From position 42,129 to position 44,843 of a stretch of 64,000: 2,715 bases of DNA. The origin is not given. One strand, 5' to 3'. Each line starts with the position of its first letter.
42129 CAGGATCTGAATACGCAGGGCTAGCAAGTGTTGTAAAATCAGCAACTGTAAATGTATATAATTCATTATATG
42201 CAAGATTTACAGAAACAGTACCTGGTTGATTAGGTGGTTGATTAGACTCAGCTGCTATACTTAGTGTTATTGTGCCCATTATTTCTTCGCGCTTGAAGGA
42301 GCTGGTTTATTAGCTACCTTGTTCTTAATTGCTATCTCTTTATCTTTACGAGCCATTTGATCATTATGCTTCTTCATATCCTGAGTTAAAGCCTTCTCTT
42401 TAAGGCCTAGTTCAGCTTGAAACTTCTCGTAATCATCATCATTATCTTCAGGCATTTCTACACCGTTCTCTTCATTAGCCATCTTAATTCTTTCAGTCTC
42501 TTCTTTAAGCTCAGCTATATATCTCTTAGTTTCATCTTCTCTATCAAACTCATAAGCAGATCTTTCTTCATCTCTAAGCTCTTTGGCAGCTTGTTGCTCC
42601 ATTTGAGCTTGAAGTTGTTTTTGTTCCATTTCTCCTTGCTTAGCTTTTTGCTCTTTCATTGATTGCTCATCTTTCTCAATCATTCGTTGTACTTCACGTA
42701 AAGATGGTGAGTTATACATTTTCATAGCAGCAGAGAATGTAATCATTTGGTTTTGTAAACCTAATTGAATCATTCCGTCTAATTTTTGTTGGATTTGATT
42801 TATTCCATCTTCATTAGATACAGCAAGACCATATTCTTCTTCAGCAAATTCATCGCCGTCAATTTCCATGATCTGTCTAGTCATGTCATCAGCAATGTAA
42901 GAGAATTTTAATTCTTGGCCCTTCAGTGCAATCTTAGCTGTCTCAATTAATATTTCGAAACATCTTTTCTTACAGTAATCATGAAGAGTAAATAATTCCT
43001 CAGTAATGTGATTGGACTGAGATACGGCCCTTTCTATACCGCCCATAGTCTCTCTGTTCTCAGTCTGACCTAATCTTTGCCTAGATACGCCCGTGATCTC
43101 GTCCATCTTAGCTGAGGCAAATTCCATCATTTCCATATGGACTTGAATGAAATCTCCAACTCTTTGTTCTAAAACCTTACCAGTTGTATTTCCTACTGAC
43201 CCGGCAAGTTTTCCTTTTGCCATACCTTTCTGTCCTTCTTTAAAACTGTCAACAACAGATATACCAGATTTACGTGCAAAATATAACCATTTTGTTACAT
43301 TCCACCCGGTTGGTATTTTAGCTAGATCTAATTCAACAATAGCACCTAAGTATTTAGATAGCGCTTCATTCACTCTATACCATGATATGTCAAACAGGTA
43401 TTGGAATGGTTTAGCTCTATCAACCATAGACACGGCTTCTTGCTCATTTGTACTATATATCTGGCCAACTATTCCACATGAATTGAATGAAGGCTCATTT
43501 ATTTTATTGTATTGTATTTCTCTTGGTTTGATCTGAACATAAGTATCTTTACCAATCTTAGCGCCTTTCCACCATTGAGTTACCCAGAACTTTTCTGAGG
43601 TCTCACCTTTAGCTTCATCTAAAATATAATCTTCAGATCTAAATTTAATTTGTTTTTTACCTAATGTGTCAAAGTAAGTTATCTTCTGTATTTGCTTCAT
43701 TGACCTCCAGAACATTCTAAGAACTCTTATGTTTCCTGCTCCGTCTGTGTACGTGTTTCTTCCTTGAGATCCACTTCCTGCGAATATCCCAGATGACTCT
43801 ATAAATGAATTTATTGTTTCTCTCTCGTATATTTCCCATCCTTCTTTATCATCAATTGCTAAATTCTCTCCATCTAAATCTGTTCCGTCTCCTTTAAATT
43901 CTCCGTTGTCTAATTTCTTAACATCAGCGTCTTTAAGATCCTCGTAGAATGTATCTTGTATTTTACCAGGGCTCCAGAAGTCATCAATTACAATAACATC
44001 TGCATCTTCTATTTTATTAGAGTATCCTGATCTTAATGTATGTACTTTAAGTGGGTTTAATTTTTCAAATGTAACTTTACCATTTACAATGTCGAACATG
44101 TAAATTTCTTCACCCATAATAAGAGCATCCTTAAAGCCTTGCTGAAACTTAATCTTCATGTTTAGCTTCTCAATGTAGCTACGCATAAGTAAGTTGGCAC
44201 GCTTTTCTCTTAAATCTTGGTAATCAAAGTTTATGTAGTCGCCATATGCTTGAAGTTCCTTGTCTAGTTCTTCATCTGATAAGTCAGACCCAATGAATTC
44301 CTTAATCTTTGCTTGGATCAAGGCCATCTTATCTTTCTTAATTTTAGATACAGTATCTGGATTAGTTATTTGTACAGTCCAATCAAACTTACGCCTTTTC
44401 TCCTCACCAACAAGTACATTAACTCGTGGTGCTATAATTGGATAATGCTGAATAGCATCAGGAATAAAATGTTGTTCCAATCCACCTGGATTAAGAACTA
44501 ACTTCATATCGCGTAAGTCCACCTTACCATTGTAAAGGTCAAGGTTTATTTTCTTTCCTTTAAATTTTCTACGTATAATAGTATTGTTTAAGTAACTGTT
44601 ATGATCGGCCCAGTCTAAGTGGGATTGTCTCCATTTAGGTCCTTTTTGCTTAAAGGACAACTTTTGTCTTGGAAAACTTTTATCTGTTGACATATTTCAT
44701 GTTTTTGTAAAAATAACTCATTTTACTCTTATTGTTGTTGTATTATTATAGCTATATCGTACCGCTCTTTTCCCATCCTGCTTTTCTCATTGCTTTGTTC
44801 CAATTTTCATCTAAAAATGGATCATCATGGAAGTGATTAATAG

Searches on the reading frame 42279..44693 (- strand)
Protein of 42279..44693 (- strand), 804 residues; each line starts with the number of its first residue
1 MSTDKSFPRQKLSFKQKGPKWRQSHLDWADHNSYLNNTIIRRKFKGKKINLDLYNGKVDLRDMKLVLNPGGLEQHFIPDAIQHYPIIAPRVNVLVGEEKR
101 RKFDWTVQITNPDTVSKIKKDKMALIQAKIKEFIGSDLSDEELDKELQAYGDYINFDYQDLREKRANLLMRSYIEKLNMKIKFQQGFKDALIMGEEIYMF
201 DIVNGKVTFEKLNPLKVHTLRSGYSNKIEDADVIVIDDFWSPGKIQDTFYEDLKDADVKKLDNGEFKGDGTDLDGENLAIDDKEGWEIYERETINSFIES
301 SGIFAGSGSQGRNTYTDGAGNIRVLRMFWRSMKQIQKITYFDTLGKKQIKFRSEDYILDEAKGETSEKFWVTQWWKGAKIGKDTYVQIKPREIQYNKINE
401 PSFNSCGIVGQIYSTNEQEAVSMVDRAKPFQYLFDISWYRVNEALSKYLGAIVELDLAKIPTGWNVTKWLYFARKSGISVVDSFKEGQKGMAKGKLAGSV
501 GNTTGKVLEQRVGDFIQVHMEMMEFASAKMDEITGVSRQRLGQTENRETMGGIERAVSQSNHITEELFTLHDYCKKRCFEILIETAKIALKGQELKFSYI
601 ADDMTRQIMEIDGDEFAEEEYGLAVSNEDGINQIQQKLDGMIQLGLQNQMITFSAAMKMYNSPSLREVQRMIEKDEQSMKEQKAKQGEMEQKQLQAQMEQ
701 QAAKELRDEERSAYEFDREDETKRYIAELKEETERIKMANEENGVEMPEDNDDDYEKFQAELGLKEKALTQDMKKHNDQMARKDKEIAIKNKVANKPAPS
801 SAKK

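Call 55: search_protein_families(library=phrogs, proteins=[window:42279-44693:-], max_evalue=0.00001)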
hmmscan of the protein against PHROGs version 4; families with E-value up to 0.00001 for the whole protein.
window:42279-44693:- (804 aa): 1 family
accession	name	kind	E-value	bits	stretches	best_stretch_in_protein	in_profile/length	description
phrog_6547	-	head and packaging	3.6e-125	419.9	1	5-795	7-808/827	portal protein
